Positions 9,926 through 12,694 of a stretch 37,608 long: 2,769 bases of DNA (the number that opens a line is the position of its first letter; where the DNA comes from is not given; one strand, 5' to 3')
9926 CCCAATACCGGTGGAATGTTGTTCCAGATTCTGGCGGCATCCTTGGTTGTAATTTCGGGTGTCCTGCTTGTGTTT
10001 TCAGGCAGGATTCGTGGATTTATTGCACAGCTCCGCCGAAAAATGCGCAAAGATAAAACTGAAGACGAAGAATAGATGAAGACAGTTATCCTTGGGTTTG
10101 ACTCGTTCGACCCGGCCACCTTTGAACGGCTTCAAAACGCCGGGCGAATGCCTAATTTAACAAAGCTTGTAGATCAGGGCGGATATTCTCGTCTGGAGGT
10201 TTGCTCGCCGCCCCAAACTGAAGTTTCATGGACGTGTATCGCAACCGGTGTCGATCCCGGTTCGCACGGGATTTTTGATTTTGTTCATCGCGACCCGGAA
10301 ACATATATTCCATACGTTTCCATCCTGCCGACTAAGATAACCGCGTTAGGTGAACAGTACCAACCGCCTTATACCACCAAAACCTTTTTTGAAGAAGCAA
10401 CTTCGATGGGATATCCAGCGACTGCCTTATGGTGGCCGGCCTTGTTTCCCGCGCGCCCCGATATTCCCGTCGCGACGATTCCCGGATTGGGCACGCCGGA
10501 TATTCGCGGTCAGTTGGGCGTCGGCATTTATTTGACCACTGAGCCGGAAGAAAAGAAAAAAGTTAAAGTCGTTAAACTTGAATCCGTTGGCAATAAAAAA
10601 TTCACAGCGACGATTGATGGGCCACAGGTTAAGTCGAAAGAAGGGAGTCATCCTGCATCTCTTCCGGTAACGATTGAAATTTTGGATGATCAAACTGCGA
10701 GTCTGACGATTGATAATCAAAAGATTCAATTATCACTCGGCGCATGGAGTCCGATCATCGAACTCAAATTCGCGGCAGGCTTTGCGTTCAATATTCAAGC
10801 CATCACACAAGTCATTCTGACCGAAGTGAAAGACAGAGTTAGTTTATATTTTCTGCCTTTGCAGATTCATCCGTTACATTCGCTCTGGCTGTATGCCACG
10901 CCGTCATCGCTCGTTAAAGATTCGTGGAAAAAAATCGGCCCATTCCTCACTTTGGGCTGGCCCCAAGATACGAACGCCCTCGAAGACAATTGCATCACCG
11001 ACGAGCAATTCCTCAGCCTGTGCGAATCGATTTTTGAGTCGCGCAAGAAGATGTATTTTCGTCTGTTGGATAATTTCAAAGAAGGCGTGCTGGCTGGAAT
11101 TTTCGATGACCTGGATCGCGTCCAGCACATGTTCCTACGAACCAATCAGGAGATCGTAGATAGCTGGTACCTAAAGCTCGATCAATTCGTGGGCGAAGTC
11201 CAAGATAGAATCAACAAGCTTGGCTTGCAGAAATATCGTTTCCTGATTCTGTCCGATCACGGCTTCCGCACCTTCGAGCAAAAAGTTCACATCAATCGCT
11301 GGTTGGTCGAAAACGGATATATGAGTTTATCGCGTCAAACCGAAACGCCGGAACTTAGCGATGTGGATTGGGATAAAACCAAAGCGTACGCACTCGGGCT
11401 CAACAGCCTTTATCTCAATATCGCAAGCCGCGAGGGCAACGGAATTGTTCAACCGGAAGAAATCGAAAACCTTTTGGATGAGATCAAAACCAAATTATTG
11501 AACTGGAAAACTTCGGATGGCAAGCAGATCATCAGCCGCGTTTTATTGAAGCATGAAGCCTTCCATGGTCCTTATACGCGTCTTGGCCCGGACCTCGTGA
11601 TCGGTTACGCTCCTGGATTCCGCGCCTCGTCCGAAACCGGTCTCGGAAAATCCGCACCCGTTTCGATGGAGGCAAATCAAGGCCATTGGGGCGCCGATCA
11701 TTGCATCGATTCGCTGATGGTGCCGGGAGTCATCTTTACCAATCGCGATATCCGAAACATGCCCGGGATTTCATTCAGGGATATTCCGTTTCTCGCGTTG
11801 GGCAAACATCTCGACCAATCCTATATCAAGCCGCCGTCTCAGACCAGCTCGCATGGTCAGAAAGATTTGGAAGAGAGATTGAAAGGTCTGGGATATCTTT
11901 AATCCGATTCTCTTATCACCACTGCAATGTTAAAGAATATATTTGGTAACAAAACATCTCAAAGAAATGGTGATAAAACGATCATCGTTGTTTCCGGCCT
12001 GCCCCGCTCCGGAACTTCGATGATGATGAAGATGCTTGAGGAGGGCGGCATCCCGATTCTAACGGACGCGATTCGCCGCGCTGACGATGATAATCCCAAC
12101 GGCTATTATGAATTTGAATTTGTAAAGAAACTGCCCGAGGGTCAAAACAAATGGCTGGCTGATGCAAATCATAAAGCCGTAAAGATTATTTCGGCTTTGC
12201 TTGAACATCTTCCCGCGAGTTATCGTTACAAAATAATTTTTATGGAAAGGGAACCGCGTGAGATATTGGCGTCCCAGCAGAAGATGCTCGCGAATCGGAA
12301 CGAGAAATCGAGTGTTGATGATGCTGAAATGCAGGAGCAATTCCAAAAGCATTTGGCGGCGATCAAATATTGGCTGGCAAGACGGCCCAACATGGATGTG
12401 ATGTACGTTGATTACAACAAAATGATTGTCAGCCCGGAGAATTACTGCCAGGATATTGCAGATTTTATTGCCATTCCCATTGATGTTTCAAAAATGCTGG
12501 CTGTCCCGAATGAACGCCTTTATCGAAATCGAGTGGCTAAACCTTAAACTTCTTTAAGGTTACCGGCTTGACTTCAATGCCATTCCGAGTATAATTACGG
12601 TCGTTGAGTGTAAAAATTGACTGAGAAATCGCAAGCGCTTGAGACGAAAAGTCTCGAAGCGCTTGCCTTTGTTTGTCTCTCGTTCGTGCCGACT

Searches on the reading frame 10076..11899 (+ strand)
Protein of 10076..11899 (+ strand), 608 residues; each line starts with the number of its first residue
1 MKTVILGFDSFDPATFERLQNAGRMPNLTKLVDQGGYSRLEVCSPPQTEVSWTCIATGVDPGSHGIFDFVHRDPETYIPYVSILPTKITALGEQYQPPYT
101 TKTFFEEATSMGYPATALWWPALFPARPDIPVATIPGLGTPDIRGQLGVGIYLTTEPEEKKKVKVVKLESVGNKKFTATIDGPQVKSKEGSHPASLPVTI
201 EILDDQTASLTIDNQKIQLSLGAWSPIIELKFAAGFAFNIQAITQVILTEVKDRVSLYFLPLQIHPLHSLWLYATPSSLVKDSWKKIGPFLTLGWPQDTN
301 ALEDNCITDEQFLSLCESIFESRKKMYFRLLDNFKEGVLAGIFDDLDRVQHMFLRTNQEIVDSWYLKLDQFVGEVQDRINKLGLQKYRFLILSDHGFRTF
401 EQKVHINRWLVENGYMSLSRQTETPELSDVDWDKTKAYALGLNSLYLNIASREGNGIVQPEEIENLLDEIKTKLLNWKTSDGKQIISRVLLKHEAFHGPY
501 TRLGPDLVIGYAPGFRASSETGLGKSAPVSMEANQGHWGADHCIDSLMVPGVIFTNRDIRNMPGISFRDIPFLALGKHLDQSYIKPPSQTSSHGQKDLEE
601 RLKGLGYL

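Call 23: search_protein_families(library=pfam, proteins=[window:10076-11899:+], max_evalue=0.001)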
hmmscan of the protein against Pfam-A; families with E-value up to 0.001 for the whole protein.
window:10076-11899:+ (608 aa): 1 family
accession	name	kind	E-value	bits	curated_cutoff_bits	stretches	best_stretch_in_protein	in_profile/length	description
PF01663.27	Phosphodiest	-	4.8e-32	112.3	23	2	3-133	1-120/342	Type I phosphodiesterase / nucleotide pyrophosphatase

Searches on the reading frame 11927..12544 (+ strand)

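Call 23: search_protein_families(library=pfam, proteins=[window:11927-12544:+], max_evalue=0.001)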
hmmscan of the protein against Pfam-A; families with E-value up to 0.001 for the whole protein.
window:11927-12544:+ (206 aa): 2 families
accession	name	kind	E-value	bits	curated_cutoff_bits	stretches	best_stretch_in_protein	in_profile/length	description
PF13469.12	Sulfotransfer_3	-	3.5e-13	50.8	27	1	63-185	91-214/216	Sulfotransferase family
PF00685.33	Sulfotransfer_1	-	1.2e-09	38.4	22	1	20-189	4-187/255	Sulfotransferase domain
